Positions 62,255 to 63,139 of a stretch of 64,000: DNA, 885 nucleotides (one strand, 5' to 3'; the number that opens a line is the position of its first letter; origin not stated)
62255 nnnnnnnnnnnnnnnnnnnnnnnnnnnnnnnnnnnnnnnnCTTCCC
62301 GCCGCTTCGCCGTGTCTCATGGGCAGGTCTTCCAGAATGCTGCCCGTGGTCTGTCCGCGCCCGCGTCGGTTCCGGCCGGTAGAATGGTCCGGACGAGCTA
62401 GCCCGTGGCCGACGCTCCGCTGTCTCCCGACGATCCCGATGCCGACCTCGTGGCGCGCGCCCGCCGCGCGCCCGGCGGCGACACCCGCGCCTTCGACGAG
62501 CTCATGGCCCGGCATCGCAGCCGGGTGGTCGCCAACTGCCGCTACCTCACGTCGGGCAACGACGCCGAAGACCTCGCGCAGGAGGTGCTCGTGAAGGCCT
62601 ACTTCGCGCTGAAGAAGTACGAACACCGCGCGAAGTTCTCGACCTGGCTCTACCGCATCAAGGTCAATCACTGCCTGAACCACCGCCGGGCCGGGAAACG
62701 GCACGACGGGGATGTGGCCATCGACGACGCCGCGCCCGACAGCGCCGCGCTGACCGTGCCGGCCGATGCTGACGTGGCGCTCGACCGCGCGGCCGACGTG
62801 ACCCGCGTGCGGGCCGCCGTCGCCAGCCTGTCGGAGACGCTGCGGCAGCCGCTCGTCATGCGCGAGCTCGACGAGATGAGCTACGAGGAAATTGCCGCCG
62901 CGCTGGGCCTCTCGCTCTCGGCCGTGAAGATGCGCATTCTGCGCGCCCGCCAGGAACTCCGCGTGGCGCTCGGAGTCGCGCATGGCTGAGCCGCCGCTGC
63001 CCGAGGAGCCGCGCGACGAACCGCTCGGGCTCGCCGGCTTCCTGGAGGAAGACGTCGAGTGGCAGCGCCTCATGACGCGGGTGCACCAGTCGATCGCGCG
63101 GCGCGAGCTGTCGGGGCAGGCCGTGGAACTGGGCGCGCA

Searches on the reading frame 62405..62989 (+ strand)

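Call 25: search_protein_families(library=pfam, proteins=[window:62405-62989:+], max_evalue=0.01)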
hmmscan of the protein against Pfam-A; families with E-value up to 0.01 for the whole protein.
window:62405-62989:+ (194 aa): 7 families
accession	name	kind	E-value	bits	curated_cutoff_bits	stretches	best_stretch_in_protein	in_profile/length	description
PF08281.18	Sigma70_r4_2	-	3.5e-15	55.8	25.7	1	134-185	3-54/54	Sigma-70, region 4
PF04542.20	Sigma70_r2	-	8.5e-15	54.8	24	1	33-99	1-70/71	Sigma-70 region 2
PF04545.22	Sigma70_r4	-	1.2e-10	41.1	24.1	1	138-186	1-49/50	Sigma-70, region 4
PF13404.12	HTH_AsnC-type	-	0.0003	21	27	1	158-180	18-40/42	AsnC-type helix-turn-helix domain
PF13384.12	HTH_23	-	0.0014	18.8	24.6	1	142-181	2-40/50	Homeodomain-like domain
PF07638.17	Sigma70_ECF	-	0.0061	16.9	21.1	1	70-188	67-182/185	ECF sigma factor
PF13412.12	HTH_24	-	0.0074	16.3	21.9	0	158-180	18-40/48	Winged helix-turn-helix DNA-binding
